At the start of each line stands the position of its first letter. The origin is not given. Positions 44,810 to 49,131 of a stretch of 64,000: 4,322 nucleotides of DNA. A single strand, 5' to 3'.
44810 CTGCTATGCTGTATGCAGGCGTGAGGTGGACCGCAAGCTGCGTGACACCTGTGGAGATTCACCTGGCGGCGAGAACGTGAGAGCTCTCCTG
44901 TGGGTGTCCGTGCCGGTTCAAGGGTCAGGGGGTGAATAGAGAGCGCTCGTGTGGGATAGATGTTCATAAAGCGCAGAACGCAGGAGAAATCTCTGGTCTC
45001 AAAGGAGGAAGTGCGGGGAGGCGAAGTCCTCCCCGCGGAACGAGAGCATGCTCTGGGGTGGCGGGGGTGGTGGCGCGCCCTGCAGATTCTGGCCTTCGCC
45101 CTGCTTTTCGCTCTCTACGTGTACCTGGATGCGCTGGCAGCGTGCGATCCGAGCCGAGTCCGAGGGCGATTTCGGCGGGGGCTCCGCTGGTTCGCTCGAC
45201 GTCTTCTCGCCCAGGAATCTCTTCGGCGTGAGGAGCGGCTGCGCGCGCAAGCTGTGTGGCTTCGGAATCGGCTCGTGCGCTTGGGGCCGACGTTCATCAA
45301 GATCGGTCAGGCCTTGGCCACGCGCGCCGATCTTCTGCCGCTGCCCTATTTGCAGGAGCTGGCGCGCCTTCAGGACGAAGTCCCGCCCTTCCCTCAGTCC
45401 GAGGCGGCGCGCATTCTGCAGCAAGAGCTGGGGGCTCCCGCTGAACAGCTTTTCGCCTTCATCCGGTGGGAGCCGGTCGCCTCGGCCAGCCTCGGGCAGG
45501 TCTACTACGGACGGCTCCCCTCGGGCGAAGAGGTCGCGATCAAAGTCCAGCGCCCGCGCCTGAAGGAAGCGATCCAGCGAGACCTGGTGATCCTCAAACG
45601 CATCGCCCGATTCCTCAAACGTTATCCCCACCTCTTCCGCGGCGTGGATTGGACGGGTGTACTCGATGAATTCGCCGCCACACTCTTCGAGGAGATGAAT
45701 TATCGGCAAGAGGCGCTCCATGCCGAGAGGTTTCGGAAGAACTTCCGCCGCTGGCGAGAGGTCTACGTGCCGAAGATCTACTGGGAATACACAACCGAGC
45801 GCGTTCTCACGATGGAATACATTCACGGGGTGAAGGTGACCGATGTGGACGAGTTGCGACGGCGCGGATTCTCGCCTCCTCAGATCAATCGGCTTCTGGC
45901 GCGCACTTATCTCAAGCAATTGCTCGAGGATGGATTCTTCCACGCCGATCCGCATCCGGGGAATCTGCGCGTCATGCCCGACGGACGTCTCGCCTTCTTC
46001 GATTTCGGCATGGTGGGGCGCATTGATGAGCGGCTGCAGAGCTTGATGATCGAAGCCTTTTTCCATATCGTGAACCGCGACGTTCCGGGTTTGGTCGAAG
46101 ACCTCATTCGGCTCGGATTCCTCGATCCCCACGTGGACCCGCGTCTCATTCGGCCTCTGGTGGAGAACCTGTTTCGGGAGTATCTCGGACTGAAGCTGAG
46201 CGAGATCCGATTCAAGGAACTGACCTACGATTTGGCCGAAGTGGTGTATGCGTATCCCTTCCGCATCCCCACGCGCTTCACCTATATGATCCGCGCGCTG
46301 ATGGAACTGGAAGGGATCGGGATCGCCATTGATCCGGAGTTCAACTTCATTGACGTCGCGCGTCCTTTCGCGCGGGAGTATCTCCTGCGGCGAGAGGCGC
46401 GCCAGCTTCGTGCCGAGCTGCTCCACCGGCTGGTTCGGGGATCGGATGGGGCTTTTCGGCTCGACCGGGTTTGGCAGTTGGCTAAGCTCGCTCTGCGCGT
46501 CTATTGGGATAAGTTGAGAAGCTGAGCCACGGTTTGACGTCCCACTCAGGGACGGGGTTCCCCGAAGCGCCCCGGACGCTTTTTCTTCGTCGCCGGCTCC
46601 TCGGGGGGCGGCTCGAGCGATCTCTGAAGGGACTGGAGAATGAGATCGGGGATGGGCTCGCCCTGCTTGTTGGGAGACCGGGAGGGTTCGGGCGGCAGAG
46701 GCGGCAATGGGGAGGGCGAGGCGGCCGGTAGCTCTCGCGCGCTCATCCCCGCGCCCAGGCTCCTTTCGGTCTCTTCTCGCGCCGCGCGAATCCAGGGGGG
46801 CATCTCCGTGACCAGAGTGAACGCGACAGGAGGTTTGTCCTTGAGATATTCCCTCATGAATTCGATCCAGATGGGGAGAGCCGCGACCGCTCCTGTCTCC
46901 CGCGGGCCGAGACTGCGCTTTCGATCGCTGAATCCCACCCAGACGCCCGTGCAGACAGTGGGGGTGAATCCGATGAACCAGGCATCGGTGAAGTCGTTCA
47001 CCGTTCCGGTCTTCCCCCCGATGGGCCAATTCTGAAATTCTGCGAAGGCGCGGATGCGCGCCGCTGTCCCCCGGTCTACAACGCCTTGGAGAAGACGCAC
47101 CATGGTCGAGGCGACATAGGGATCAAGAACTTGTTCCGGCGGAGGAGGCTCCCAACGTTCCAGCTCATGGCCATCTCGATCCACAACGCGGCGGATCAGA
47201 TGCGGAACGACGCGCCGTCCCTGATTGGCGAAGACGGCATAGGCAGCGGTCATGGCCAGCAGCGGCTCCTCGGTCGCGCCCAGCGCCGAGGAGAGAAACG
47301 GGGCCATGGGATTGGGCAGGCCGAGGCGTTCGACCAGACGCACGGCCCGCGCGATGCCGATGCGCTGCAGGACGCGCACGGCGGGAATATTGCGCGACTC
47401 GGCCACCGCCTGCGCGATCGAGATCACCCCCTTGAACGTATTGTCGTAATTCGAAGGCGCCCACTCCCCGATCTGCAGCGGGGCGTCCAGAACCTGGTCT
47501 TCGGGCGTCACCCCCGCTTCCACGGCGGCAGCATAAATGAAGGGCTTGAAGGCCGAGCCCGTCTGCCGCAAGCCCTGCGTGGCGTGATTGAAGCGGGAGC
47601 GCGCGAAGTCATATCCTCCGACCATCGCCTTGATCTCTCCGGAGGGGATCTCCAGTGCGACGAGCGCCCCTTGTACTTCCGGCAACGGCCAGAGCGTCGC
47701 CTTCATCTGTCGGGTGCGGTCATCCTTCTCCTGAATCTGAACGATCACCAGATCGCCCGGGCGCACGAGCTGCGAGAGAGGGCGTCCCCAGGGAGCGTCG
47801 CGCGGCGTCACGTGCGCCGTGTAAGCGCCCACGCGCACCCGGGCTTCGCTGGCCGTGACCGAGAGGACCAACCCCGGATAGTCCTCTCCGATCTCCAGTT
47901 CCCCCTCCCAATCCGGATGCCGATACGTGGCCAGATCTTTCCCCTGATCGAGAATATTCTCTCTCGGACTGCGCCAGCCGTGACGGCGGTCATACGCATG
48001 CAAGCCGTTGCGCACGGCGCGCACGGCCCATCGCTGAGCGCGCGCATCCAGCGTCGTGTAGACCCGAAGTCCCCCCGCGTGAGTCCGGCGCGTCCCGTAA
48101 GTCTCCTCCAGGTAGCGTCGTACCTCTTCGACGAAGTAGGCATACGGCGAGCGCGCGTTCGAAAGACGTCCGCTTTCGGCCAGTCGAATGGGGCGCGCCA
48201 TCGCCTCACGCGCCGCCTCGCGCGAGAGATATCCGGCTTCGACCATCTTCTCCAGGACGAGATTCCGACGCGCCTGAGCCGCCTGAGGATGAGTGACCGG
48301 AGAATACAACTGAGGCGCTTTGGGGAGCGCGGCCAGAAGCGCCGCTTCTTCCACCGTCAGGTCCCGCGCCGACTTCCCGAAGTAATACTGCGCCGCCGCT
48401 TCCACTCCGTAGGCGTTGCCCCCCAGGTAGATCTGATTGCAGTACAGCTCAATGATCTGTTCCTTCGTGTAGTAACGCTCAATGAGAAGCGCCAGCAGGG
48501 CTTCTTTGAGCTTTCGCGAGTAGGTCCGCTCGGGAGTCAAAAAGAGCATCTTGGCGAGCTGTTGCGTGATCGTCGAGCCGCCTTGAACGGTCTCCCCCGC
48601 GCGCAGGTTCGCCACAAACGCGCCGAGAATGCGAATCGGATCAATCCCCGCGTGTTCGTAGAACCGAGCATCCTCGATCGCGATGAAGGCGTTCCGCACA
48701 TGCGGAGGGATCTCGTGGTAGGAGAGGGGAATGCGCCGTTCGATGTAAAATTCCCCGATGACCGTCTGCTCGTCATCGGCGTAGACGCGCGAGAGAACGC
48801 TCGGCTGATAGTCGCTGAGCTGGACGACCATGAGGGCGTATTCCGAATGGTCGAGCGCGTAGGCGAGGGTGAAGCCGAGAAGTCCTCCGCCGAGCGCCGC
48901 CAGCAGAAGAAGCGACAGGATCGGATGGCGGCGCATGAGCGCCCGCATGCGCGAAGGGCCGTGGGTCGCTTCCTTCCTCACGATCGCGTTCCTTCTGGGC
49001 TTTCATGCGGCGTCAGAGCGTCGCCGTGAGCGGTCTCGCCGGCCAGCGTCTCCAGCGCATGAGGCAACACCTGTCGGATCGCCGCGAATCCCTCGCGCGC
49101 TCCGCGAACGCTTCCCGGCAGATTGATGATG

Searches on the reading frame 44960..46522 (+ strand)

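Call 52: search_protein_families(library=pfam, proteins=[window:44960-46522:+], max_evalue=0.00001)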
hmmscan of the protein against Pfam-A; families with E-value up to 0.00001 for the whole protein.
window:44960-46522:+ (521 aa): 1 family
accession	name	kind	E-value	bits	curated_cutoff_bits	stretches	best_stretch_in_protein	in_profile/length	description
PF03109.22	ABC1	-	1.8e-86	289.7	22.9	1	136-380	1-242/244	ABC1 atypical kinase-like domain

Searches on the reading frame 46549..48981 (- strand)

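Call 52: search_protein_families(library=pfam, proteins=[window:46549-48981:-], max_evalue=0.00001)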
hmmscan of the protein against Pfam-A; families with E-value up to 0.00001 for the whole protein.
window:46549-48981:- (811 aa): 2 families
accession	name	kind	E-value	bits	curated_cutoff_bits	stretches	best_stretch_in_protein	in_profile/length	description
PF00912.28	Transgly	-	1.2e-69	233.8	27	1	73-246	3-177/178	Transglycosylase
PF00905.27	Transpeptidase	-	2.9e-29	102.7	22.1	1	438-675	1-267/299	Penicillin binding protein transpeptidase domain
